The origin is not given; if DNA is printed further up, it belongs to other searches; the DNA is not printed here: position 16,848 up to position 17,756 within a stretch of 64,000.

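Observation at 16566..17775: AT-rich single-gene islet: TIR-domain protein with an unassigned Cys/His-rich N-domain (candidate stand-alone immune or NADase module)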

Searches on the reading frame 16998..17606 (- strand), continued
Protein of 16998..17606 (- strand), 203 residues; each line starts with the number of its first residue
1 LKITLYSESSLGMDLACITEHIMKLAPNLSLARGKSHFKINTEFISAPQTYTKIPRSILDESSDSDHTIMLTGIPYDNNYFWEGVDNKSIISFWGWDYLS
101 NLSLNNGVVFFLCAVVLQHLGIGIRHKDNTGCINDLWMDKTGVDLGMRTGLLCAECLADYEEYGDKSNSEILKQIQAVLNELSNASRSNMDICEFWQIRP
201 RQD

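Call 63: fold_search(model_id=the predicted structure, library=pdb)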
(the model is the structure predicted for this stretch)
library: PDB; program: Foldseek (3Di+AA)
matches with E <= 10: 1072; with E <= 0.001: 2
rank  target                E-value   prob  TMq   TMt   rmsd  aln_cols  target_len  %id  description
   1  3lmc                  5.7e-04  1.00  0.48  0.49   7.4       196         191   14  Crystal Structure of zinc-dependent peptidase from Methanocorpusculum labreanum (strain Z), Northeast Structural Genomic (released 2010-02-16)
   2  3zvs_B                6.0e-04  1.00  0.48  0.58   5.3       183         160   14  Crystal structure of Archaemetzincin (AmzA) from Archaeoglobus fulgidus at 1.4 A resolution complexed with malonate (released 2012-08-08)
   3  3zvs_A                1.6e-03  1.00  0.53  0.65   4.3       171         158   15  Crystal structure of Archaemetzincin (AmzA) from Archaeoglobus fulgidus at 1.4 A resolution complexed with malonate (released 2012-08-08)
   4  2erq_B                1.7e-03  0.99  0.44  0.24   8.8       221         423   11  Crystal structure of vascular apoptosis-inducing protein-1(tetragonal crystal form) (released 2006-06-20)
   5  4axq                  2.1e-03  1.00  0.48  0.56   5.2       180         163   14  CRYSTAL STRUCTURE OF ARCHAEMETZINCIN (AMZA) FROM ARCHAEOGLOBUS FULGIDUS AT 1.4 A RESOLUTION (released 2012-06-27)
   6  3p24_B                2.7e-03  0.96  0.39  0.26   6.5       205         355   10  Structure of profragilysin-3 from Bacteroides fragilis (released 2010-12-29)
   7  2erq_A                3.3e-03  0.98  0.44  0.24   8.2       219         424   11  Crystal structure of vascular apoptosis-inducing protein-1(tetragonal crystal form) (released 2006-06-20)
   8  1kuf                  3.7e-03  0.99  0.46  0.45   5.6       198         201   15  High-resolution Crystal Structure of a Snake Venom Metalloproteinase from Taiwan Habu (released 2002-07-03)
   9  9clp_A                3.7e-03  0.99  0.45  0.25   6.1       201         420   14  Structure of ecarin from the venom of Kenyan saw-scaled viper in complex with the Fab of neutralizing antibody H11 (released 2024-09-11)
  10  1wni                  4.2e-03  0.99  0.48  0.49   6.2       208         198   12  Crystal Structure of H2-Proteinase (released 2004-08-17)
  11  4dd8_D                4.2e-03  0.92  0.40  0.39   7.9       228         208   12  ADAM-8 metalloproteinase domain with bound batimastat (released 2012-06-06)
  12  4dd8_A                5.4e-03  0.89  0.37  0.37   8.3       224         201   13  ADAM-8 metalloproteinase domain with bound batimastat (released 2012-06-06)
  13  4q1l_A                6.5e-03  0.95  0.42  0.42   6.4       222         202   12  Crystal structure of Leucurolysin-a complexed with an endogenous tripeptide (QSW). (released 2015-04-08)
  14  1kug_A                6.9e-03  0.98  0.44  0.44   5.7       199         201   16  Crystal Structure of a Taiwan Habu Venom Metalloproteinase complexed with its endogenous inhibitor pENW (released 2002-07-10)
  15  1bud                  7.9e-03  0.96  0.43  0.43   6.7       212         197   14  ACUTOLYSIN A FROM SNAKE VENOM OF AGKISTRODON ACUTUS AT PH 5.0 (released 1999-09-07)
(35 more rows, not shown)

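Call 64: search_protein_families(library=padloc, proteins=[P0121, P0157, P0193, P0214, P0191, P0134, P0206, P0195, P0199, P0205], max_evalue=0.00001)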
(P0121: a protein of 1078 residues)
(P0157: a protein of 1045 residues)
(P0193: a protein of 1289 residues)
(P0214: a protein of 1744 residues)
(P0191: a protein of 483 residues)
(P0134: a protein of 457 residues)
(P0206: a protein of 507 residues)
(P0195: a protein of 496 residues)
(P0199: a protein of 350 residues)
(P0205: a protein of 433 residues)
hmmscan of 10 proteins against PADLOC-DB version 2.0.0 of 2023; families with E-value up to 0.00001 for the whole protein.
P0121 (1078 aa): 8 families
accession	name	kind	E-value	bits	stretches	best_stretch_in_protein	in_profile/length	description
PDLC02209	QatA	-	2.7e-28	97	2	774-865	202-288/646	-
PDLC02210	QatA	-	1.5e-27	94.4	2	773-868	202-289/593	-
PDLC02361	PifA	-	1.2e-23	81.6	2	550-638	14-102/720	PifA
PDLC04959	PDC-S20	-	5e-20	70.5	2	547-691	13-140/464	-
PDLC04958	PDC-S20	-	1.4e-18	65.5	2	552-619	3-69/458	-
PDLC04957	PDC-S20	-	2.3e-16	58.3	2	551-619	4-78/446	-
PDLC04956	PDC-S20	-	1.3e-08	32.7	1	771-861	177-257/450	-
PDLC03841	LeoBC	-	2.9e-06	24.7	1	500-612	17-98/601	-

P0157 (1045 aa): 7 families
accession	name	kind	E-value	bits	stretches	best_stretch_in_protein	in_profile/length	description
PDLC02209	QatA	-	4.2e-20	69.9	2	526-645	2-114/646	-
PDLC04959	PDC-S20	-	2.8e-18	64.7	2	728-800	160-231/464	-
PDLC02361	PifA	-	5.2e-18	63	1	531-619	13-97/720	PifA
PDLC04957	PDC-S20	-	1.8e-14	52.1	1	532-621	3-94/446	-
PDLC02210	QatA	-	2.6e-12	44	0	529-606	4-75/593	-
PDLC04958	PDC-S20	-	3.9e-09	34.4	1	533-621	2-85/458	-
PDLC04956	PDC-S20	-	1.2e-08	32.8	0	741-780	167-206/450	-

P0193 (1289 aa): 7 families
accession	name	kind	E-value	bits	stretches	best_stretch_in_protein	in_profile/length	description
PDLC02209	QatA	-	1.2e-25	88.2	1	944-1040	189-282/646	-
PDLC02210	QatA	-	2e-20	70.9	2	956-1050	202-288/593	-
PDLC04957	PDC-S20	-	2.7e-17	61.4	2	730-802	4-81/446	-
PDLC04958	PDC-S20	-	4.2e-17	60.6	1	730-805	2-75/458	-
PDLC04959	PDC-S20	-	1.8e-16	58.7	2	730-819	17-100/464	-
PDLC02361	PifA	-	2.7e-12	44.1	1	920-1074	144-288/720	PifA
PDLC04956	PDC-S20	-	5.4e-06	24.1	0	952-1009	175-232/450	-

P0214 (1744 aa): 2 families
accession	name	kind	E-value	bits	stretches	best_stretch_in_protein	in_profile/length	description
PDLC03049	REase_I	-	2e-34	116.7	1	1011-1354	59-427/807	Type I restriction enzyme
PDLC04815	PDC-S02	-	2e-08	31.9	1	819-940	2-118/346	-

P0191 (483 aa): 1 family
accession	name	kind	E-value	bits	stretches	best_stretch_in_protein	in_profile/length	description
PDLC00733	Effector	-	2e-09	34.8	1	384-474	273-368/388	TIR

P0134 (457 aa): 0 families

P0206 (507 aa): 0 families

P0195 (496 aa): 1 family
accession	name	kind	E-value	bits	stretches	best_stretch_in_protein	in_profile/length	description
PDLC02987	caspase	-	3.3e-10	37.8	1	49-193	2-130/453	-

P0199 (350 aa): 2 families
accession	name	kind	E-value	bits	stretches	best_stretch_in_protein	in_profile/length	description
PDLC03877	NsnA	-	1.2e-40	138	1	180-343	28-186/385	-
PDLC04027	PD-T4-2_A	-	2.8e-11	41.1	1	182-312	8-143/363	-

P0205 (433 aa): 64 families (the best 25 are shown)
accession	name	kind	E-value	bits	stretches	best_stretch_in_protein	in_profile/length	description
PDLC00271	PtuA1|PtuA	-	3.3e-50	169.9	1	200-413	2-221/421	AAA ATPase domain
PDLC02913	ATPase_I-A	-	2.8e-42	143.5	1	181-416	32-266/508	-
PDLC00299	PtuA1|PtuA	-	1.2e-41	141.4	1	179-420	35-284/535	AAA ATPase domain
PDLC00284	PtuA1|PtuA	-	1.3e-40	137.8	1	193-415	54-285/545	AAA ATPase domain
PDLC00278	PtuA1|PtuA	-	1.5e-28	98.2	1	200-421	2-235/436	AAA ATPase domain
PDLC00310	PtuA1|PtuA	-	2.2e-23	81.1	1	199-426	1-238/443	AAA ATPase domain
PDLC00267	PtuA1|PtuA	-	4.9e-22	76.7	1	200-425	2-239/438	AAA ATPase domain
PDLC00311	PtuA1|PtuA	-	5.5e-22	76.4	1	201-423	3-248/455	AAA ATPase domain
PDLC00298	PtuA1|PtuA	-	1.2e-21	75.3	1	200-419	2-226/423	AAA ATPase domain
PDLC00277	PtuA1|PtuA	-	4e-18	63.8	1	200-377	2-188/423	AAA ATPase domain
PDLC02981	AriAB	-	3.8e-12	43.7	1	200-258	2-60/694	-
PDLC04135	mad3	-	8.9e-12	43.2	1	201-306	2-104/374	mads_3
PDLC04611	PDC-M38A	-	4.3e-11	41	1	202-251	3-52/383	-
PDLC00102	GajA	-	5.8e-10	36.2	1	200-247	2-49/532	AAA ATPase domain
PDLC00286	PtuA1|PtuA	-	7.1e-10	36.5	1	322-399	5-82/289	AAA ATPase domain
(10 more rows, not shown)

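Call 66: find_encoding_contigs(protein=P0205, flank=6000, max_places=2)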
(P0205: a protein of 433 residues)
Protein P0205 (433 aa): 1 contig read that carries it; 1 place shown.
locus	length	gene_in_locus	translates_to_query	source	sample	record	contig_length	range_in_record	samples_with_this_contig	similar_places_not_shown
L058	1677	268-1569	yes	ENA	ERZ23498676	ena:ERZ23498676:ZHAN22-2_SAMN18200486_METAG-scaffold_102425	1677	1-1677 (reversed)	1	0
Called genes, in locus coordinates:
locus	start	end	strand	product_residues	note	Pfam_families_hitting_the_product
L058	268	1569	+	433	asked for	PF02463:SMC_N, PF13175:AAA_15, PF13476:AAA_23, PF13555:AAA_29 (weak)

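Call 67: find_encoding_contigs(protein=P0121, flank=6000, max_places=2)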
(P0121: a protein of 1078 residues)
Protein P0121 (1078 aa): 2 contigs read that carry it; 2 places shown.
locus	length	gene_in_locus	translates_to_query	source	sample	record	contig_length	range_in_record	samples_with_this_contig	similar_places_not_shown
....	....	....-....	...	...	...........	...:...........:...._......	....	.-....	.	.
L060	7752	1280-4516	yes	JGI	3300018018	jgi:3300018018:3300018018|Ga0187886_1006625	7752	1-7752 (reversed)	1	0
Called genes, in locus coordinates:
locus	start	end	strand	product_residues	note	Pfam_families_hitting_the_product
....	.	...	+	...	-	?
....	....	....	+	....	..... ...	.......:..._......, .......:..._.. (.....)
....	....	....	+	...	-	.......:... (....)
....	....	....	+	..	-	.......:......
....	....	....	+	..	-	?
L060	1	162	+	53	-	?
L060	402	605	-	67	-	-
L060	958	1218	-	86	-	-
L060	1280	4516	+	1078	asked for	PF07693:KAP_NTPase, PF13191:AAA_16 (faint)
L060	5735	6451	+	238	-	PF00847:AP2 (weak)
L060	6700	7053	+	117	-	-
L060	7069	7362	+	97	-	PF04456:DUF503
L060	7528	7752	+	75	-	?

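Call 70: search_protein_families(library=pfam, proteins=[P0172, P0221, P0229, P0210, P0220, P0230, P0252, P0168, P0177, P0223], max_evalue=0.01)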
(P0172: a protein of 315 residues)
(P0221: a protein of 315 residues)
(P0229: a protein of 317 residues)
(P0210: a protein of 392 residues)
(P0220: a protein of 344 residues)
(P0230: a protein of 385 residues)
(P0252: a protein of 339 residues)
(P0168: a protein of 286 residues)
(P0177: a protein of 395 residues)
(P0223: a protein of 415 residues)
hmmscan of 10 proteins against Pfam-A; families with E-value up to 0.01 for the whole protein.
P0172 (315 aa): 1 family
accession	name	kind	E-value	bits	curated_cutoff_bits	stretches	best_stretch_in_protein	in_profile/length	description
PF19964.5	EAD11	-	2.5e-09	37.4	26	1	233-303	8-79/80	Effector-associated domain 11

P0221 (315 aa): 1 family
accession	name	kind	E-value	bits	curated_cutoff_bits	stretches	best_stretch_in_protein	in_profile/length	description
PF19964.5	EAD11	-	7.3e-09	35.9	26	1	236-310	5-79/80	Effector-associated domain 11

P0229 (317 aa): 1 family
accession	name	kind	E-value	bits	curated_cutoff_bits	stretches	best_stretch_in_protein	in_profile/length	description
PF19964.5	EAD11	-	1.5e-11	44.5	26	1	236-313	4-79/80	Effector-associated domain 11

P0210 (392 aa): 1 family
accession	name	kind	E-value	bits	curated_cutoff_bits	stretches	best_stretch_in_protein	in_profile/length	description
PF04326.19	SLFN_AlbA_2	-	1.3e-10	42.2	25.3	1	232-367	1-113/118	Schlafen, AlbA_2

P0220 (344 aa): 0 families

P0230 (385 aa): 3 families
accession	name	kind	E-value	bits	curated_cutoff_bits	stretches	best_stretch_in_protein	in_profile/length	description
PF13676.11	TIR_2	-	3.8e-14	53.7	28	1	207-319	2-109/122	TIR domain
PF01582.25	TIR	-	1.2e-05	25.6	21.3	1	209-299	9-95/179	TIR domain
PF08937.16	ThsB_TIR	-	0.00035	21.3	21.2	1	207-286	1-85/100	Thoeris protein ThsB, TIR-like domain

P0252 (339 aa): 0 families

P0168 (286 aa): 9 families
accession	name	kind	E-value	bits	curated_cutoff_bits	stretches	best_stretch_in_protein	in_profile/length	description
PF02463.25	SMC_N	-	0.00031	20.7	40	1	212-261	2-50/220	RecF/RecN/SMC N terminal domain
PF13476.12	AAA_23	-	0.00036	21.6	27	1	215-260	2-44/201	AAA domain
PF13175.12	AAA_15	-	0.00043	20.4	32.1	1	212-262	3-50/374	AAA ATPase domain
PF00005.33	ABC_tran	-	0.00044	21.3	25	1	232-267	8-43/137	ABC transporter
PF24389.1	ORC-CDC6-like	-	0.00065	19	27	1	229-257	26-54/571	ORC-CDC6-like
PF13304.12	AAA_21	-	0.00087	19.9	27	1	239-276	3-46/304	AAA domain, putative AbiEii toxin, Type IV TA system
PF04665.18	Pox_A32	-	0.0035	17.3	22.8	1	233-260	11-38/242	Poxvirus A32 protein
PF20720.3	nSTAND3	-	0.005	17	27.2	0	231-268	13-53/155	Novel STAND NTPase 3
PF05729.18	NACHT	-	0.0063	16.8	26.7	1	238-264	3-29/167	NACHT domain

P0177 (395 aa): 1 family
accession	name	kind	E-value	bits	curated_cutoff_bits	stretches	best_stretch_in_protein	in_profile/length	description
PF00151.25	Lipase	-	0.0045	16.8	27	0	186-277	13-96/336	Lipase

P0223 (415 aa): 0 families

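Call 77: find_encoding_contigs(protein=P0229, flank=8000, max_places=3)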
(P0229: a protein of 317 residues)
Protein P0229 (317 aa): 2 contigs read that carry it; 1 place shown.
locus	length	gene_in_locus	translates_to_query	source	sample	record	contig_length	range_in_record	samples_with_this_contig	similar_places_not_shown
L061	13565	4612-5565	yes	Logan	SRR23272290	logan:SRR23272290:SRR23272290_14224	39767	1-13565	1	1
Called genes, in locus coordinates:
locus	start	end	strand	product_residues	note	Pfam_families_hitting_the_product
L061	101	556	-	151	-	-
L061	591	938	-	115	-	-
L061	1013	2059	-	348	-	PF00165:HTH_AraC (faint), PF12833:HTH_18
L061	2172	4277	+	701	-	-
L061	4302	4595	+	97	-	PF00023:Ank (faint), PF12796:Ank_2, PF13606:Ank_3 (faint), PF13637:Ank_4 (faint), PF13857:Ank_5 (faint)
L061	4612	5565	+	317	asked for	PF19964:EAD11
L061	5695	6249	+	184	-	-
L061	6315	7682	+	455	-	PF00801:PKD (faint), PF18911:PKD_4, PF18962:Por_Secre_tail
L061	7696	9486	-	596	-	PF01321:Creatinase_N, PF16189:Creatinase_N_2, PF00557:Peptidase_M24, PF16188:Peptidase_M24_C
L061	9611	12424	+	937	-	PF25596:CPSase_L_D1, PF02222:ATP-grasp, PF02786:CPSase_L_D2, PF07478:Dala_Dala_lig_C (weak), PF02787:CPSase_L_D3, PF25596:CPSase_L_D1, PF01071:GARS_A (weak), PF02786:CPSase_L_D2, +5 more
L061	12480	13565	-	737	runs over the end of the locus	PF00324:AA_permease, PF03845:Spore_permease, PF13520:AA_permease_2, PF13906:AA_permease_C, PF00582:Usp (faint)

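Call 78: find_encoding_contigs(protein=P0221, flank=8000, max_places=3)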
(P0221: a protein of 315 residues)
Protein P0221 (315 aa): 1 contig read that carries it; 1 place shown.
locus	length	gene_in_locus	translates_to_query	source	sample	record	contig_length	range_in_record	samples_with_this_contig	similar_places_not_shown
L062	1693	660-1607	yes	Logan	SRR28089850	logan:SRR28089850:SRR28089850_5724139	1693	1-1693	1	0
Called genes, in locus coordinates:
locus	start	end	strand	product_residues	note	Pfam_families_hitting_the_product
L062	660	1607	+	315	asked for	PF19964:EAD11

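Call 79: find_encoding_contigs(protein=P0172, flank=8000, max_places=3)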
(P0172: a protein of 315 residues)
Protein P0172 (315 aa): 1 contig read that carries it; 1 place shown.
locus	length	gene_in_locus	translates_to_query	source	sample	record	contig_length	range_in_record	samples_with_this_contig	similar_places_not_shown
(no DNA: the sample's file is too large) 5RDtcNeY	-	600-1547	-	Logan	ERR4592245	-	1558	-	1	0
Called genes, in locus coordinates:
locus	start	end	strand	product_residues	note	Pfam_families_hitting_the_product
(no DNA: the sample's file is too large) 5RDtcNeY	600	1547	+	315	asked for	PF19964:EAD11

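Call 83: fold_search(model_id=the predicted structure, library=viral)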
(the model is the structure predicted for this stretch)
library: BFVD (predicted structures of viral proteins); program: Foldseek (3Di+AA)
matches with E <= 10: 467; with E <= 0.001: 0
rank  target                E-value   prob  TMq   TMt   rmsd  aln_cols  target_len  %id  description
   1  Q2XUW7                3.7e-03  0.98  0.45  0.24   9.2       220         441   11  (no name in the UniProt tables at hand)
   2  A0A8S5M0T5            1.0e-02  0.20  0.19  0.21  17.9       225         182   11  DUF4406 domain-containing protein [Siphoviridae sp. ctLAw30]
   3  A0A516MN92            2.7e-02  0.35  0.30  0.18  15.1       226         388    8  (no name in the UniProt tables at hand)
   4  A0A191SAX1            5.1e-02  0.38  0.19  0.25   8.9        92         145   18  (no name in the UniProt tables at hand)
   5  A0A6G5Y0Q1            1.0e-01  0.09  0.19  0.12  15.1       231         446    9  (no name in the UniProt tables at hand)
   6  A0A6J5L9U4            1.2e-01  0.51  0.34  0.49  11.2       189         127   10  Uncharacterized protein [uncultured Caudovirales phage]
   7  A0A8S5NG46            1.2e-01  0.09  0.20  0.22  15.1       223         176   12  N-deoxyribosyltransferase [Siphoviridae sp. ct0UA44]
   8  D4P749                1.4e-01  0.38  0.20  0.30   8.1        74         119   12  (no name in the UniProt tables at hand)
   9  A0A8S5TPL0            1.4e-01  0.33  0.19  0.32   7.0        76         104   12  N-deoxyribosyltransferase [Podoviridae sp. ct2iq11]
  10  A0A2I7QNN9            1.6e-01  0.51  0.21  0.23   7.7        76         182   13  (no name in the UniProt tables at hand)
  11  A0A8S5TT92            1.6e-01  0.38  0.20  0.27   6.5        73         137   14  Nucleoside 2-deoxyribosyltransferase [Siphoviridae sp. ctzm5103]
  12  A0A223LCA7            1.7e-01  0.21  0.30  0.29  14.1       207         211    8  IrrE N-terminal-like domain-containing protein [Bacillus phage PBS1]
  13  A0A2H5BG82            1.7e-01  0.10  0.24  0.09  16.6       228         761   12  (no name in the UniProt tables at hand)
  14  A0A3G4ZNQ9            1.7e-01  0.09  0.23  0.20  15.5       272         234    9  CD-NTase-associated protein 12/Pycsar effector protein TIR domain-containing protein [Terrestrivirus sp.]
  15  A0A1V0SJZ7            1.8e-01  0.47  0.21  0.11   9.3        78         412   13  Nudix hydrolase [Klosneuvirus KNV1]
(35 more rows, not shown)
